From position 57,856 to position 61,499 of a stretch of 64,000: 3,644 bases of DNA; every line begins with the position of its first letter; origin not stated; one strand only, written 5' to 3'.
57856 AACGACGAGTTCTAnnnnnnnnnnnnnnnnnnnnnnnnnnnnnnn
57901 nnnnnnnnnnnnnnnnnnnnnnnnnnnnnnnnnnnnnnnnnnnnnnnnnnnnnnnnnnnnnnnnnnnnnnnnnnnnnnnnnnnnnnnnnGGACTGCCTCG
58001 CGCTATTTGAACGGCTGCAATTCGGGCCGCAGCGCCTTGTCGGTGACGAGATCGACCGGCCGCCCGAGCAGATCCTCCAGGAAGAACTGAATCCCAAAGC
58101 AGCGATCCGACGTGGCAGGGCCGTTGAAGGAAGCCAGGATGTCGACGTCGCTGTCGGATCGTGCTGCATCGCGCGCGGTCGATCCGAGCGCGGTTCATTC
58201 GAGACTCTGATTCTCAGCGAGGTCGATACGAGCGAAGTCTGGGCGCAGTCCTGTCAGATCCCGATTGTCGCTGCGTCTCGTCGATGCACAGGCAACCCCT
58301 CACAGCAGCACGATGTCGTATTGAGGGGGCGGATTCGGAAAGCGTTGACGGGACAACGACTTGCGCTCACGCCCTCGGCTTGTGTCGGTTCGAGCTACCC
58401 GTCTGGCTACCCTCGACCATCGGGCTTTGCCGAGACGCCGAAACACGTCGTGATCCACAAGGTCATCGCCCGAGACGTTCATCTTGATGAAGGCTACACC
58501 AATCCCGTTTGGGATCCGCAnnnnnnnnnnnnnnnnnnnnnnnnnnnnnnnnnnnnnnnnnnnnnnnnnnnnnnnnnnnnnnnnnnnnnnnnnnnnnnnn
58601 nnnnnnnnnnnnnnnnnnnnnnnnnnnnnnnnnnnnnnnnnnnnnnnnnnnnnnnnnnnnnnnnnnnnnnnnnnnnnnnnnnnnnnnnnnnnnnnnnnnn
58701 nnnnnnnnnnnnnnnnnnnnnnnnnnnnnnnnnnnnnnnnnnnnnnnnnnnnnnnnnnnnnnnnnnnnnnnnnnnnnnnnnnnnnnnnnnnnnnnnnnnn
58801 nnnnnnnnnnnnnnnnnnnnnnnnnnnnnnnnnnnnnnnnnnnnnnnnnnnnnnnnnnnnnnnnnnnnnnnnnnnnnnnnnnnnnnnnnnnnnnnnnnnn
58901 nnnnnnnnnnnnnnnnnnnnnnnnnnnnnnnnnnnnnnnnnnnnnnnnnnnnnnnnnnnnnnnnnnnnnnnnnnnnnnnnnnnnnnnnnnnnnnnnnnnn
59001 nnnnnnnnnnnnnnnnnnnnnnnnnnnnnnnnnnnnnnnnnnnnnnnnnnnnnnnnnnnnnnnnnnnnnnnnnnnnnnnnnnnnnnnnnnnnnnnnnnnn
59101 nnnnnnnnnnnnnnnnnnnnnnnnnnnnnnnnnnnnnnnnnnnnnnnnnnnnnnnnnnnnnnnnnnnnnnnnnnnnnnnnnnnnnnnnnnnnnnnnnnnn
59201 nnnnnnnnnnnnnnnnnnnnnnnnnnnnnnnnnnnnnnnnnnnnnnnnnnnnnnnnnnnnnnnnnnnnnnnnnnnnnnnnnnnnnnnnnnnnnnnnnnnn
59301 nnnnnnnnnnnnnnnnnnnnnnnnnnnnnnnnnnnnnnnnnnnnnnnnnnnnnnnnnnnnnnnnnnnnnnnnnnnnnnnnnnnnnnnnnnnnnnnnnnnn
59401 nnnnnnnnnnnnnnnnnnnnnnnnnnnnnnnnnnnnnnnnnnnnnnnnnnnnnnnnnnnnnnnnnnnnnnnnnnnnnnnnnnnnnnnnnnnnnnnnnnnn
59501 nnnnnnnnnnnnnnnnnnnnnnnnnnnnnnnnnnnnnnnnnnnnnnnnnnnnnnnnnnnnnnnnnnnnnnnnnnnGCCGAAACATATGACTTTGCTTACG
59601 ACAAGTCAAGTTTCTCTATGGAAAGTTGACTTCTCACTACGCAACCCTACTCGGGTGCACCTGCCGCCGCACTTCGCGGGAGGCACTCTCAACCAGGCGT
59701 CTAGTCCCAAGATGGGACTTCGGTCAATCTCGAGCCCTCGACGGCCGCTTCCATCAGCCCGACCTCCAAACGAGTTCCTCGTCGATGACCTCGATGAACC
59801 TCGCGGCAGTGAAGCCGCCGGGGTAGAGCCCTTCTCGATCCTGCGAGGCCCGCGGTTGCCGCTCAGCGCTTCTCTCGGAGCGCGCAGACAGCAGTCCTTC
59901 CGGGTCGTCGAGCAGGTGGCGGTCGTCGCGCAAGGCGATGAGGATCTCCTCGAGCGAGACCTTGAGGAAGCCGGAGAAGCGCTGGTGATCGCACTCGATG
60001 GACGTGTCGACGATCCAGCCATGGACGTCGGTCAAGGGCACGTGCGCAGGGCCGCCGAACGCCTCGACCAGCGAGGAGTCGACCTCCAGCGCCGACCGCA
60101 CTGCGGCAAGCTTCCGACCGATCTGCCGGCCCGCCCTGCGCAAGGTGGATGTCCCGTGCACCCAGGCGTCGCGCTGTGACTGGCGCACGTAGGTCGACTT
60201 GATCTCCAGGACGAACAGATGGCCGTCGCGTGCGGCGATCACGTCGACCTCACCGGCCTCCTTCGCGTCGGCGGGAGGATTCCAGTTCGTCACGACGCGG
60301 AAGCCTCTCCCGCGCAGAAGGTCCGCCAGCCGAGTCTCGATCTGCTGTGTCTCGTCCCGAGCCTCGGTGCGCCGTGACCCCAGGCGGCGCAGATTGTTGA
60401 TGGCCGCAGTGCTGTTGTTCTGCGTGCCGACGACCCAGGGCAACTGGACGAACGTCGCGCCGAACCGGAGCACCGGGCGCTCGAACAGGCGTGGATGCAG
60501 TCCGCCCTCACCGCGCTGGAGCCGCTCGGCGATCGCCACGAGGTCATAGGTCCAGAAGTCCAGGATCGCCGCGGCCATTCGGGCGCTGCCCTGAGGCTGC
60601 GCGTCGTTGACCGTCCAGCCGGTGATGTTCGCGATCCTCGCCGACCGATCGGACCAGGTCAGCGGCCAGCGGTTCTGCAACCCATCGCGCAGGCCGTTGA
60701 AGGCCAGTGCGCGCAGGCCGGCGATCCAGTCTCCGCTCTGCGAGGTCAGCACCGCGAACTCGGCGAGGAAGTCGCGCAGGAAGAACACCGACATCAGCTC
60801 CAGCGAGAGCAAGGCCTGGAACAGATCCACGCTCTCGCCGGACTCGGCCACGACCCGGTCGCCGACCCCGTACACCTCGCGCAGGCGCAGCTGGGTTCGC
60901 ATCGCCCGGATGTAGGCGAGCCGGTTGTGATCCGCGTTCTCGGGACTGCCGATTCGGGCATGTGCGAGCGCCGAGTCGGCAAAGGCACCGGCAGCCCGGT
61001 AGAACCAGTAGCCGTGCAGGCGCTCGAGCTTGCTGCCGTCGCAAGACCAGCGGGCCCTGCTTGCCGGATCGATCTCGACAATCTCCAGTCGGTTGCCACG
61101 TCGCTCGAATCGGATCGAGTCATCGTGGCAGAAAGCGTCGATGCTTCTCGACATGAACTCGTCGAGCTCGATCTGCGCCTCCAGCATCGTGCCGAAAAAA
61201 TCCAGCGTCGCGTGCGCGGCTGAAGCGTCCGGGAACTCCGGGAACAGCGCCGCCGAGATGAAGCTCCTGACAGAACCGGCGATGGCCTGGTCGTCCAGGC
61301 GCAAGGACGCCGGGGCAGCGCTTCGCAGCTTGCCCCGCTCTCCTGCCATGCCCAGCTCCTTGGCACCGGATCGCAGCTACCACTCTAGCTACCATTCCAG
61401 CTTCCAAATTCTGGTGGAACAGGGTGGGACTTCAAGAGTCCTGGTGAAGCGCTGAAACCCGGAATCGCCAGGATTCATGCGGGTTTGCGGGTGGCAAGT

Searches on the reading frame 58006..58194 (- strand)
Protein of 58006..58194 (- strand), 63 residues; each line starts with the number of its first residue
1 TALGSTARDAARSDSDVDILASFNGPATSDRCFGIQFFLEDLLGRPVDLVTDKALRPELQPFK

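Call 73: search_protein_families(library=pfam, proteins=[window:58006-58194:-], max_evalue=0.1)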
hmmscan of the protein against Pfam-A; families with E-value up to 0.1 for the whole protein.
seq(63 aa): 2 families
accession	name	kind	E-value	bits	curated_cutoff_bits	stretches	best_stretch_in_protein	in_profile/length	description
PF01909.29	NTP_transf_2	-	1.4e-10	41.8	21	1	3-56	20-78/93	Nucleotidyltransferase domain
PF18765.7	Polbeta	-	1.3e-06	28.9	26.9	1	4-53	20-70/93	Polymerase beta, Nucleotidyltransferase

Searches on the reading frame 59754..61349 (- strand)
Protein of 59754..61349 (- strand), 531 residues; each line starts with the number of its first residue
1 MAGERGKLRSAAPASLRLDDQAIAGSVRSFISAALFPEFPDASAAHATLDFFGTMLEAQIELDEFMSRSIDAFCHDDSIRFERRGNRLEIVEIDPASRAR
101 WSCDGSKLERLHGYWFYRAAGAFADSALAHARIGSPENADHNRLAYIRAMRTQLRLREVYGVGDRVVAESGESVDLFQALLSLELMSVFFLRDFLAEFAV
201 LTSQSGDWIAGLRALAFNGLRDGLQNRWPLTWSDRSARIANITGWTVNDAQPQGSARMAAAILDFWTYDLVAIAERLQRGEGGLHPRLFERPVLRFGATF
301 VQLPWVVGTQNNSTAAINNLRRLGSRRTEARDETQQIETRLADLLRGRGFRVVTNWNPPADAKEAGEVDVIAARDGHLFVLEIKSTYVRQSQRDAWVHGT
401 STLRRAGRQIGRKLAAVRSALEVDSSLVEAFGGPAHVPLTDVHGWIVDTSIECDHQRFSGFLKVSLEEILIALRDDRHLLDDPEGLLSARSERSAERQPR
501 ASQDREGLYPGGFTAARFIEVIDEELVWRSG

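Call 3: search_protein_families(library=pfam, proteins=[window:59754-61349:-], max_evalue=1)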
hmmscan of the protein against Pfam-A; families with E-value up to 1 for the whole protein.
window:59754-61349:- (531 aa): 2 families
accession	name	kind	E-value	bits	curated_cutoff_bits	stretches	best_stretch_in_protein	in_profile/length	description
PF08378.17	NERD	-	0.0011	19.9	22.1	1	335-421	7-95/111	Nuclease-related domain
PF01870.24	Hjc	-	0.0028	18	21.1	1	338-387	3-50/93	Archaeal holliday junction resolvase (hjc)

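Call 4: search_protein_families(library=ncbifam, proteins=[window:59754-61349:-], max_evalue=1)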
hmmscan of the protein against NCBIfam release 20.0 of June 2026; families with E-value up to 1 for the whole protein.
window:59754-61349:- (531 aa): 4 families
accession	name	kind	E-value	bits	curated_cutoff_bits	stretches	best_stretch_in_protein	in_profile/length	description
NF009151.0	PRK12497.1-5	equivalog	0.00012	22.3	124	1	325-395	8-71/126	YraN family protein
NF011281.0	PRK14689.1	equivalog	0.036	14.1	122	1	334-396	11-67/128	hypothetical protein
NF009152.0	PRK12497.2-4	equivalog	0.072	13.1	111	1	336-386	13-59/114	YraN family protein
NF000153.1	linco_LnuAN2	exception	0.17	11.7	340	1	339-389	58-105/170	lincosamide nucleotidyltransferase Lnu(AN2)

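Call 5: search_protein_families(library=padloc, proteins=[window:59754-61349:-], max_evalue=1)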
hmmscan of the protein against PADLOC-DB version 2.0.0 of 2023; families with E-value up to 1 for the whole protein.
window:59754-61349:- (531 aa): 2 families
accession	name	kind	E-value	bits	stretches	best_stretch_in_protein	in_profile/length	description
PDLC02906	NERD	-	9.6e-23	78.9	1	327-529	399-542/542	Viperin-associated NERD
PDLC00944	Cas4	-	0.0052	15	1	331-397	32-99/177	Cas4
